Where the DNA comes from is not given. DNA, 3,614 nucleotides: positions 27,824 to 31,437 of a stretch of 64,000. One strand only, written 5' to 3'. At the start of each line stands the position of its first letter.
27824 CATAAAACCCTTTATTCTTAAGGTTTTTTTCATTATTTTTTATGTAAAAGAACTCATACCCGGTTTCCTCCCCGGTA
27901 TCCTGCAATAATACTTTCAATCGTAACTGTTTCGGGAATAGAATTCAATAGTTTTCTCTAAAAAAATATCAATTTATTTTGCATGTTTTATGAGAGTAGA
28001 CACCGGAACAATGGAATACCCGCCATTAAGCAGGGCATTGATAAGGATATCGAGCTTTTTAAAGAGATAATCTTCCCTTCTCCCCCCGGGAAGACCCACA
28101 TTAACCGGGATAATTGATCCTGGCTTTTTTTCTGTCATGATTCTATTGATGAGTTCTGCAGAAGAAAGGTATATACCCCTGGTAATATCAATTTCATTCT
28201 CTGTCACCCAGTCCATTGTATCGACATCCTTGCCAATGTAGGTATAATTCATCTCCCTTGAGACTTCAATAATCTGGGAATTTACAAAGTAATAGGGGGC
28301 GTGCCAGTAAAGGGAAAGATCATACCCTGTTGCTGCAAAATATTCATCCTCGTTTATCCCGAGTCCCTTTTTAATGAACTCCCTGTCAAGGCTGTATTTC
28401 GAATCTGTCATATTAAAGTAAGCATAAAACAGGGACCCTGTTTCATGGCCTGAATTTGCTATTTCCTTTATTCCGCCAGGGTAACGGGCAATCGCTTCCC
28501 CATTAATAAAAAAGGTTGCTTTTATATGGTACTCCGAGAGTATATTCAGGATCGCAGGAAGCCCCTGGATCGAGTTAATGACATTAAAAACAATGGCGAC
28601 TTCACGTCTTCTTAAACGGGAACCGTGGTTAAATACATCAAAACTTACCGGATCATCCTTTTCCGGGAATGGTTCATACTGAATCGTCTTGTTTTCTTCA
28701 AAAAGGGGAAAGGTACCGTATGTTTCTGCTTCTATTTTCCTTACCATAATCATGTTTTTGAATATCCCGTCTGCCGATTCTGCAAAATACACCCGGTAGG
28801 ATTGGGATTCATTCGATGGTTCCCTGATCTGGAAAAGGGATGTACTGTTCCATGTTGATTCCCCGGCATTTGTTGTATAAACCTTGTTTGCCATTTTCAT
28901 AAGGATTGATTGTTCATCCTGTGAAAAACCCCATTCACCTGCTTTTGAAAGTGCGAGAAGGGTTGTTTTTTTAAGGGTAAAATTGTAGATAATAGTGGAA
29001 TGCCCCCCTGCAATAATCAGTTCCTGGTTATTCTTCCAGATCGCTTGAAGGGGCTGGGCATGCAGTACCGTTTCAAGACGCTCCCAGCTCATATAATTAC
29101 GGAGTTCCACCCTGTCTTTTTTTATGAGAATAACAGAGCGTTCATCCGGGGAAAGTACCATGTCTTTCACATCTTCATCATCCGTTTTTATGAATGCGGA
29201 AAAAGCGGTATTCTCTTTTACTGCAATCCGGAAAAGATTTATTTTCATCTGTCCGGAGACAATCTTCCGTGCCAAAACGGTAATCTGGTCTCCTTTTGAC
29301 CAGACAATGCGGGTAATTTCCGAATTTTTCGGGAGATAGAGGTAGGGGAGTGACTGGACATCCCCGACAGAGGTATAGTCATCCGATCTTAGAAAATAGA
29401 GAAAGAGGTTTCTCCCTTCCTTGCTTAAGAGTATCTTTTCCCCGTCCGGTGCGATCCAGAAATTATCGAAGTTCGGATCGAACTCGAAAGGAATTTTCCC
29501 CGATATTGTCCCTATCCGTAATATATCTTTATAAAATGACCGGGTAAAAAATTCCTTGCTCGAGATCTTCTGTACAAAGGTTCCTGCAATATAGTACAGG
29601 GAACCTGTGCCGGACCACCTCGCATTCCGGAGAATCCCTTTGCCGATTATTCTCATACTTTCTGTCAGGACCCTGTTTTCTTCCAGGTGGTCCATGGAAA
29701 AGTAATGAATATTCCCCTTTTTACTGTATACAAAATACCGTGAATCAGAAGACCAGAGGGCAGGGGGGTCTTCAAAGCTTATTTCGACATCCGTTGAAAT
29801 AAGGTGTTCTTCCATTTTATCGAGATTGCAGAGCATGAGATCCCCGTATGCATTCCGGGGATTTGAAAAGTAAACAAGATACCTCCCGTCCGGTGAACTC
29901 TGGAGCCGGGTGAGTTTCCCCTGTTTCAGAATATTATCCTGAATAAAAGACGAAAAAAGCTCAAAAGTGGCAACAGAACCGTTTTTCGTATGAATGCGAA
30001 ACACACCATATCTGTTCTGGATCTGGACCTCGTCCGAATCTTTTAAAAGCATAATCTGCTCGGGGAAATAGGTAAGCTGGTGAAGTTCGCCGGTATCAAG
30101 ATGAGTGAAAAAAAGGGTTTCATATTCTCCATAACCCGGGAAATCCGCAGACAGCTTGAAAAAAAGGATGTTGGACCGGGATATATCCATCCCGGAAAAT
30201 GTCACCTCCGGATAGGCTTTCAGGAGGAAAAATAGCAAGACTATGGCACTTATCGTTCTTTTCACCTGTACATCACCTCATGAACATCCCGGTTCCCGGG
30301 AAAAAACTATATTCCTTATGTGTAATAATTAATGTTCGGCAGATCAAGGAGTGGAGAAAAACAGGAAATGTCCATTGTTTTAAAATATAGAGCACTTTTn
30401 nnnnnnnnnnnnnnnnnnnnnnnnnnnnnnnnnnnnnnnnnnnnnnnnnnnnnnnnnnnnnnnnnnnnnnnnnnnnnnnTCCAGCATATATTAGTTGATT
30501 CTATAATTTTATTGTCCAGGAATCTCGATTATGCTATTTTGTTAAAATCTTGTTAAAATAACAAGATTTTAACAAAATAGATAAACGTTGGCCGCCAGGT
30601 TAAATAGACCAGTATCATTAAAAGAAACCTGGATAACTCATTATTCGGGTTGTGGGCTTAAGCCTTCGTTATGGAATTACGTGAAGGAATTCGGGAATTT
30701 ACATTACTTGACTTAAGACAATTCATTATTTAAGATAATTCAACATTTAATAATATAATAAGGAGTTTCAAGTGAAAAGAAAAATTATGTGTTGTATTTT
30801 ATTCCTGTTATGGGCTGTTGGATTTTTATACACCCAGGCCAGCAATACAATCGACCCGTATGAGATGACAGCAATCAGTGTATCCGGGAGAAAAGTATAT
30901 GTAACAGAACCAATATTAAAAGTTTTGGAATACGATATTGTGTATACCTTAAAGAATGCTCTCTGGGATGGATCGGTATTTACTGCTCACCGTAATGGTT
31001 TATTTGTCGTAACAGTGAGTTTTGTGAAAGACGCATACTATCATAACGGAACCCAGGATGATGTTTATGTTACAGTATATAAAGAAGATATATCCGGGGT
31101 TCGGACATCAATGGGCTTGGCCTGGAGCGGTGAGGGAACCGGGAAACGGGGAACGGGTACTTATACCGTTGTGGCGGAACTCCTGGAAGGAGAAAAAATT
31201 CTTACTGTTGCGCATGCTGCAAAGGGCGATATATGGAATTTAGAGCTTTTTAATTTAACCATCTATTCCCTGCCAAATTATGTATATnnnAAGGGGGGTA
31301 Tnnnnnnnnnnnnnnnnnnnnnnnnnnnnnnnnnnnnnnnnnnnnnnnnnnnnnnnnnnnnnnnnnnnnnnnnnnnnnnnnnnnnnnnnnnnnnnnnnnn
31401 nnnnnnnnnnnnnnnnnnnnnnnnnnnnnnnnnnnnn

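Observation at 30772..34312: Element-preceded operon: secreted C1q-like small protein → transmembrane-less PAS histidine kinase → σ54 activator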

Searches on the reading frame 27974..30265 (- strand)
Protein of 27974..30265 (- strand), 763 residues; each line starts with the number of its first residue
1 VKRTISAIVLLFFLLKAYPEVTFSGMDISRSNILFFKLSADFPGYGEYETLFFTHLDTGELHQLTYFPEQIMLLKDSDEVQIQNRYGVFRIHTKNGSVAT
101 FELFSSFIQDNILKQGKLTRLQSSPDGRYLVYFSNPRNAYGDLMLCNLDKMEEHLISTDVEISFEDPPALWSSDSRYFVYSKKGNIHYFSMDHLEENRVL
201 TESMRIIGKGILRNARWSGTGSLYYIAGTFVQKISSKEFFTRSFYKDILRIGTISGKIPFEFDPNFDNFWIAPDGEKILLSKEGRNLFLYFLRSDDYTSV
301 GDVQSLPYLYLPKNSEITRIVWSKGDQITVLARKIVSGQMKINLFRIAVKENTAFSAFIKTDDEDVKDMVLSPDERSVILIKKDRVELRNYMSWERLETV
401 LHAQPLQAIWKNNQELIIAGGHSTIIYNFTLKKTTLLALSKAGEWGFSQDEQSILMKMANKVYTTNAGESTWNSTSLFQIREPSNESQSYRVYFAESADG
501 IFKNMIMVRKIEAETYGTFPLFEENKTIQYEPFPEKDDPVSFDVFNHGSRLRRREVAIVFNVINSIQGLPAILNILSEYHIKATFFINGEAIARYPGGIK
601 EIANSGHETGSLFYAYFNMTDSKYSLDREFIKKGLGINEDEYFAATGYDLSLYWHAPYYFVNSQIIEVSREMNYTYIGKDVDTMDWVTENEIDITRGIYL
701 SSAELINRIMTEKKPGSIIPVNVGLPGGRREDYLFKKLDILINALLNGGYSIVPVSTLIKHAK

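Call 3: search_protein_families(library=pfam, proteins=[window:27974-30265:-], max_evalue=0.1)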
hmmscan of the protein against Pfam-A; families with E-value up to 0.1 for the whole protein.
window:27974-30265:- (763 aa): 3 families
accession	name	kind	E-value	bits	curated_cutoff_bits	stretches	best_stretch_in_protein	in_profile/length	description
PF01522.26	Polysacc_deac_1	-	1.9e-14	54.1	23.1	1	552-677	5-124/124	Polysaccharide deacetylase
PF07676.18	PD40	-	0.051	14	20.9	0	124-137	17-30/38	WD40-like Beta Propeller Repeat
PF17428.7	DUF5412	-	0.062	13.6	25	0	94-151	13-72/118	Family of unknown function (DUF5412)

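Call 4: search_protein_families(library=ncbifam, proteins=[window:27974-30265:-], max_evalue=0.1)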
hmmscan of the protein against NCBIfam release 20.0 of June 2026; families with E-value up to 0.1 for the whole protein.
window:27974-30265:- (763 aa): 8 families
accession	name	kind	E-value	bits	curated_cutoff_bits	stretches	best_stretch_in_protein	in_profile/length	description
TIGR02764.1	spore_ybaN_pdaB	equivalog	2.4e-25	89.4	237.4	1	554-759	6-191/191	polysaccharide deacetylase family sporulation protein PdaB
NF045821.1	PgAcgDacpgdA1_Bac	equivalog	1.1e-16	60.5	400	1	553-759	87-275/282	peptidoglycan-N-acetylglucosamine deacetylase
TIGR02873.1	spore_ylxY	hypoth_equivalog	4.1e-12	45.9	391.5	1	553-758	84-266/268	probable sporulation protein, polysaccharide deacetylase family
TIGR04243.1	nodulat_NodB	equivalog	1.2e-11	44.5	240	1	554-730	2-163/197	chitooligosaccharide deacetylase NodB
NF045820.1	PgAcgDacpgdA_Strep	equivalog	3.7e-11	42.5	800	1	552-698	266-404/463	peptidoglycan-N-acetylglucosamine deacetylase PgdA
TIGR02884.1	spore_pdaA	equivalog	8.5e-08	32.2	298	1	570-718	53-189/224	delta-lactam-biosynthetic de-N-acetylase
TIGR03006.1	pepcterm_polyde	equivalog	1e-06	28.1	276.2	1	570-634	37-101/272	XrtA system polysaccharide deacetylase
NF045822.1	PgAcgDacpgdA2_Bac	equivalog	0.00051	19.4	400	1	572-610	87-125/274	peptidoglycan-N-acetylglucosamine deacetylase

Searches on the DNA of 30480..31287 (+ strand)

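Call 25: search_rna_families(sources=[L009, L006, L004], threshold=gathering)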
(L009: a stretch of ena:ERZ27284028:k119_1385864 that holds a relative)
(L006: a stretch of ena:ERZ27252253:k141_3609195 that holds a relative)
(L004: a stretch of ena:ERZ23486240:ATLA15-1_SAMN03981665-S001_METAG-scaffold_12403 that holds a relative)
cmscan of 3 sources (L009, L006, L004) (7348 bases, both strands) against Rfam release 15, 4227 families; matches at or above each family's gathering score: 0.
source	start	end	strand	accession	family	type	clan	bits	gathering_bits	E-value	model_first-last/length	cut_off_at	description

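Call 84: search_rna_families(source=window, start=30480, end=30790, threshold=evalue, max_evalue=10, show_alignments=2)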
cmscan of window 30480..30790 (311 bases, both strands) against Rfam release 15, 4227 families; matches with E-value up to 10: 18.
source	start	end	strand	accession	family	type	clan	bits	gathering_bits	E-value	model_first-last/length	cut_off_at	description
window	30515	30592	+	RF03664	MIR6288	Gene; miRNA;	-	23.6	74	0.017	1-92/92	no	MIR6288 microRNA precursor family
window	30525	30588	-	RF04112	MIR5512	Gene; miRNA;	-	23.2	139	0.04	1-132/132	no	MIR5512 microRNA precursor family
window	30534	30580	-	RF04202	MIR5380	Gene; miRNA;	-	22.9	150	0.026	1-137/137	no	MIR5380 microRNA precursor family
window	30533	30583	+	RF03476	mir-7360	Gene; miRNA;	-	22.2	47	0.072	1-59/59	no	mir-7360 microRNA precursor family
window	30529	30584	-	RF03926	MIR1435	Gene; miRNA;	-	22.2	94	0.44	1-186/186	no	MIR1435 microRNA precursor family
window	30524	30592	+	RF04112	MIR5512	Gene; miRNA;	-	21.8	139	0.089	1-132/132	no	MIR5512 microRNA precursor family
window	30526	30588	+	RF04278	MIR4372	Gene; miRNA;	CL00145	18.9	100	0.83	2-123/123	no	MIR4372 microRNA precursor family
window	30525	30588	-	RF04251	MIR5070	Gene; miRNA;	CL00139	18.7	100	0.48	1-116/116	no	MIR5070 microRNA precursor family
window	30535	30579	+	RF03442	mir-4003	Gene; miRNA;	-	18.2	70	0.75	1-58/58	no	mir-4003 microRNA precursor family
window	30531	30573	+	RF02449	ncr1015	Gene; sRNA;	-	17.8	60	4.7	75-117/121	no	Bacillus sRNA ncr1015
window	30520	30593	-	RF03313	mir-1468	Gene; miRNA;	-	17.7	95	0.85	1-86/86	no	mir-1468 microRNA precursor family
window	30536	30578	+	RF01024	mir-944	Gene; miRNA;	-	17.3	100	1.8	1-88/88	no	mir-944 microRNA precursor family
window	30537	30579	+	RF03731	mir-7371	Gene; miRNA;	-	15.6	62.6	5.5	1-59/59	no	mir-7371 microRNA precursor family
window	30531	30581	-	RF03566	mir-4875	Gene; miRNA;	-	15.5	90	2.5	1-73/73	no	mir-4875 microRNA precursor family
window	30531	30581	-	RF03339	mir-3047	Gene; miRNA;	-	15.2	53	3.2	1-61/61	no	mir-3047 microRNA precursor family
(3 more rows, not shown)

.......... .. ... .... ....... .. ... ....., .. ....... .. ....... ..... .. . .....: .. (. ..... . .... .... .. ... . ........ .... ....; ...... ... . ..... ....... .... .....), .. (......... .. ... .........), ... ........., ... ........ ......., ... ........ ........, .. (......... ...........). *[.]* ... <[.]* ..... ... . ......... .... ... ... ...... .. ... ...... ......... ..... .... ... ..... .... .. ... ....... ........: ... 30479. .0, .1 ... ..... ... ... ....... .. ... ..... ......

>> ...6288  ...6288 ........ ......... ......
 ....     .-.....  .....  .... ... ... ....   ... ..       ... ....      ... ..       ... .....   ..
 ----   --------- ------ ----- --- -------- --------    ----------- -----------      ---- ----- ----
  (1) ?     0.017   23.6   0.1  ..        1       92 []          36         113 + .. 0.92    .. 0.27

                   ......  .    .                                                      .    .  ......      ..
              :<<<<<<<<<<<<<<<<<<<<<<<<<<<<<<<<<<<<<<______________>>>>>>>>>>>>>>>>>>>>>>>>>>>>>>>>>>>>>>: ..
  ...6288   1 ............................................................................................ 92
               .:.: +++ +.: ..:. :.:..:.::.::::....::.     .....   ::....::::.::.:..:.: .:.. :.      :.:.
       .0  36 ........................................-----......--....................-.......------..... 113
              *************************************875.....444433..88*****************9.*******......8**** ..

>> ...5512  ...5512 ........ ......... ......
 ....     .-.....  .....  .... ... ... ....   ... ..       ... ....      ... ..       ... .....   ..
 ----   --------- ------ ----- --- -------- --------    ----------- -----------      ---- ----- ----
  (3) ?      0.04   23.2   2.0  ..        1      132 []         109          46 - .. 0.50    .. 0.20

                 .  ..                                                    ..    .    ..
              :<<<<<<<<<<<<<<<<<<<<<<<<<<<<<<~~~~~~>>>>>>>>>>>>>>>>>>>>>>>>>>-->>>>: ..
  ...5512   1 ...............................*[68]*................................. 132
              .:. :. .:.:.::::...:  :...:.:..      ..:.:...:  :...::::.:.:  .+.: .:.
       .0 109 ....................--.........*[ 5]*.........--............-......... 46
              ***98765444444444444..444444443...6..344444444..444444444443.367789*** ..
